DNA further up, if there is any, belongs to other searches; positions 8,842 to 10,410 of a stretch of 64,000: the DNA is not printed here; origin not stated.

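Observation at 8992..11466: Tandem paralogous proteins with doubly degenerate GGDEF-EAL architecture right after tRNA-Arg(CCT)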

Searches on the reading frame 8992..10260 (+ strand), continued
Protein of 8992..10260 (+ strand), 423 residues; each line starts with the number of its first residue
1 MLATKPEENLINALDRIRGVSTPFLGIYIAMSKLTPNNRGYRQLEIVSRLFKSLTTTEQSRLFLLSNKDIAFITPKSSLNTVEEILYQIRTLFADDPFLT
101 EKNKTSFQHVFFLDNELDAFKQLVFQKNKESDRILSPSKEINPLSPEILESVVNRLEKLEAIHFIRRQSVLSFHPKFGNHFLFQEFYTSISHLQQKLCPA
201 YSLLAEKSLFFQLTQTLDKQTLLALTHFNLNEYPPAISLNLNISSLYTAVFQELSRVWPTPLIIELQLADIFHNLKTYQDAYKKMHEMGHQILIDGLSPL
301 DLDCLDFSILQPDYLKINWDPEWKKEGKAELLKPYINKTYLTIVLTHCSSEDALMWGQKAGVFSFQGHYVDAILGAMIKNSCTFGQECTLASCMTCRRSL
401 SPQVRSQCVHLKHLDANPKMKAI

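Call 42: search_solved_structures(query=A1, max_evalue=10, show_alignments=4)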
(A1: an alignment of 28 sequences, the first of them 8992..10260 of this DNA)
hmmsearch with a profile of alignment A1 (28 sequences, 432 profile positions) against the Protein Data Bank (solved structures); distinct sequences matched with E-value up to 10: 17.
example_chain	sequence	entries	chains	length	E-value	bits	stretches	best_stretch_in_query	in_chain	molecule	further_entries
6pwj_A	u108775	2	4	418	1.9e-05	26.9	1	224-381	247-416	GGDEF and EAL domain-containing protein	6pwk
4q6j_A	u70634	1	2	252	0.00025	23.2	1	163-379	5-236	Lmo0131 protein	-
3gfx_A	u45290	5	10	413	0.0014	20.7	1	268-377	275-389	Klebsiella pneumoniae BlrP1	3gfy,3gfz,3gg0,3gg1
4m7t_A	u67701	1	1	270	0.13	14.3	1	230-295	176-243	BtrN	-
5mkg_B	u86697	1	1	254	0.13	14.3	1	269-326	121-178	Diguanylate phosphodiesterase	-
5mfu_A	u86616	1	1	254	0.13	14.2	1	269-326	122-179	cyclic-guanylate-specific phosphodiesterase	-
5mf5_A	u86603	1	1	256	0.13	14.2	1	269-326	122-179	Diguanylate phosphodiesterase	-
5mkg_A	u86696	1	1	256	0.13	14.2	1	269-326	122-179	Diguanylate phosphodiesterase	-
4y8e_A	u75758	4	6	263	0.14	14.1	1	269-326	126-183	PA3825 EAL | PA3825-EAL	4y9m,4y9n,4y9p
4y9o_A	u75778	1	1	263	0.14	14.1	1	269-326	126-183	PA3825-EAL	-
8pps_A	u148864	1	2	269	0.27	13.2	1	247-378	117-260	EAL domain-containing protein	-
4m7s_A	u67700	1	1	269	0.39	12.7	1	230-295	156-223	BtrN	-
2k0z_A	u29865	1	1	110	0.79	11.7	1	297-359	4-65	Uncharacterized protein hp1203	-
5xgb_A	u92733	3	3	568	1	11.3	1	247-378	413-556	Uncharacterized protein | Uncharacterized protein PA0861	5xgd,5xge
9x4u_A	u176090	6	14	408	1.5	10.8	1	267-328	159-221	Aminotransferase-like protein FGM3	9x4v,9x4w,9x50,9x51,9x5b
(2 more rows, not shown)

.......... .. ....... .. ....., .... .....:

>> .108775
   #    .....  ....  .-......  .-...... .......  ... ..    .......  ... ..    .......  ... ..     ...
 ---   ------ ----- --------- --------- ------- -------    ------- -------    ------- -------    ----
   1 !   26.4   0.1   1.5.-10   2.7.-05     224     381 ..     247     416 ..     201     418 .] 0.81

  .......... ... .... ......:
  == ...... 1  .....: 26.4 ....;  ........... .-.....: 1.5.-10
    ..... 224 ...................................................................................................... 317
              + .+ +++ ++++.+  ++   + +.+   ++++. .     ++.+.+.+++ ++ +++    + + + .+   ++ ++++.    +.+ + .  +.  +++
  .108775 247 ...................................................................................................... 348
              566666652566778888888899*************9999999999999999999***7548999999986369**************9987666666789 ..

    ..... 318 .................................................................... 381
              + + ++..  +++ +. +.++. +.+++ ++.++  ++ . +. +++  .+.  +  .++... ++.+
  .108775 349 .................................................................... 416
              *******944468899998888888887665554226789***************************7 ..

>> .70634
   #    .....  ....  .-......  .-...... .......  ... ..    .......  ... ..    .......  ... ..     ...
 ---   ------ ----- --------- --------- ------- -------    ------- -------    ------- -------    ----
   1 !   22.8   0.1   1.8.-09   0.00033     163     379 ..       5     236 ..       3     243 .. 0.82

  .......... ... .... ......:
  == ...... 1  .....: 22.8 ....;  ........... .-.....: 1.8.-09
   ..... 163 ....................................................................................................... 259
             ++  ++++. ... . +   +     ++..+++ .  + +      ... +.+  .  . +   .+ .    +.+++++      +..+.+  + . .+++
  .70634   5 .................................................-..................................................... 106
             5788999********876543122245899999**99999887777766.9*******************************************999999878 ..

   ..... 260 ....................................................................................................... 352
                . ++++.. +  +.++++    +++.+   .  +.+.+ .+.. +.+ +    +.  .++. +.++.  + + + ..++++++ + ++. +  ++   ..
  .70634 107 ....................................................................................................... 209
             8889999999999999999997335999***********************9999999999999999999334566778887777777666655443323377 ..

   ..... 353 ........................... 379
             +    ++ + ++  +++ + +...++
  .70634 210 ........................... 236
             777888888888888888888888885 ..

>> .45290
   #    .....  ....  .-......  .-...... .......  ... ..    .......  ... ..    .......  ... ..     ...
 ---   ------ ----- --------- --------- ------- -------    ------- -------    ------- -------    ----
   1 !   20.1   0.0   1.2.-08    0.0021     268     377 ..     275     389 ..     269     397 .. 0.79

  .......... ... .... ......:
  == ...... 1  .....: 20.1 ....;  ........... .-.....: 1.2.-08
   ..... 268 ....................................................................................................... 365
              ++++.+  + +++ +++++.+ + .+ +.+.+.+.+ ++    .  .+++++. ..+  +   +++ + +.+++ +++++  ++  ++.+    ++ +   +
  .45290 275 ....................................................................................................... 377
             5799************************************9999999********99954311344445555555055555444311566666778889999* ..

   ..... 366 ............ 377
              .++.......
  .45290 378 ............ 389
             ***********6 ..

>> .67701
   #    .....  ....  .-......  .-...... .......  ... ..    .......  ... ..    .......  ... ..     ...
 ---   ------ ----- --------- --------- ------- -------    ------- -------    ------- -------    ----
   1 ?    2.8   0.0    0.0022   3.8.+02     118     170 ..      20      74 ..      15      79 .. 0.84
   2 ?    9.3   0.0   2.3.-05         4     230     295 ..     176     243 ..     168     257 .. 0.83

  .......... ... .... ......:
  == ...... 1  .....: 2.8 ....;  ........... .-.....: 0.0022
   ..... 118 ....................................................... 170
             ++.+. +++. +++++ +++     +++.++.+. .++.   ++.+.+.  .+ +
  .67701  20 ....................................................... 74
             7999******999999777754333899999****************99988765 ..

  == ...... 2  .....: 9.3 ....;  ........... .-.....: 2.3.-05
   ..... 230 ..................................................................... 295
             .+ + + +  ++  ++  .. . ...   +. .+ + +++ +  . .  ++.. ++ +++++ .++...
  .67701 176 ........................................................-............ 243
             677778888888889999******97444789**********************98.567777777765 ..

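Call 52: find_encoding_contigs(protein=P0062, flank=10000, max_places=1)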
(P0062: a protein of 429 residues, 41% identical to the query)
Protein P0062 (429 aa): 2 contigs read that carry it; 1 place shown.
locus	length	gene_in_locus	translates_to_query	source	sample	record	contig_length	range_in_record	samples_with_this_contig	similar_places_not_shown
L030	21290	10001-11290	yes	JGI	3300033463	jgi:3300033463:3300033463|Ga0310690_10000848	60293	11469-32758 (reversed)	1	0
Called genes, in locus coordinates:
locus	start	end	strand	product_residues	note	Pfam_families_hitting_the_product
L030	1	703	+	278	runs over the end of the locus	PF00590:TP_methylase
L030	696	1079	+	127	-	PF02021:UPF0102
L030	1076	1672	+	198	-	PF04972:BON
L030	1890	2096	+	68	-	-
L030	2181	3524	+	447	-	PF02321:OEP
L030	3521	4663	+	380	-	PF25917:BSH_RND, PF25919:BSH_CusB (weak), PF25973:BSH_CzcB, PF25881:HH_YBHG (weak), PF25876:HH_MFP_RND (weak), PF25954:Beta-barrel_RND_2, PF25990:Beta-barrel_YknX, PF26002:Beta-barrel_AprE (weak), +1 more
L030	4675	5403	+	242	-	PF00005:ABC_tran, PF02463:SMC_N (faint), PF13304:AAA_21 (faint)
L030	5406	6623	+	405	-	PF12704:MacB_PCD, PF02687:FtsX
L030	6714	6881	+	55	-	PF00471:Ribosomal_L33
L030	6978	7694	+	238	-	PF01027:Bax1-I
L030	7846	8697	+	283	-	PF00140:Sigma70_r1_2, PF04542:Sigma70_r2, PF04545:Sigma70_r4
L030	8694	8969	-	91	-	PF00381:PTS-HPr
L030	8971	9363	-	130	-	PF03610:EIIA-man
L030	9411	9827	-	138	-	PF07475:Hpr_kinase_C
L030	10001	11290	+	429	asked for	PF00563:EAL (faint)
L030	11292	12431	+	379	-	PF00563:EAL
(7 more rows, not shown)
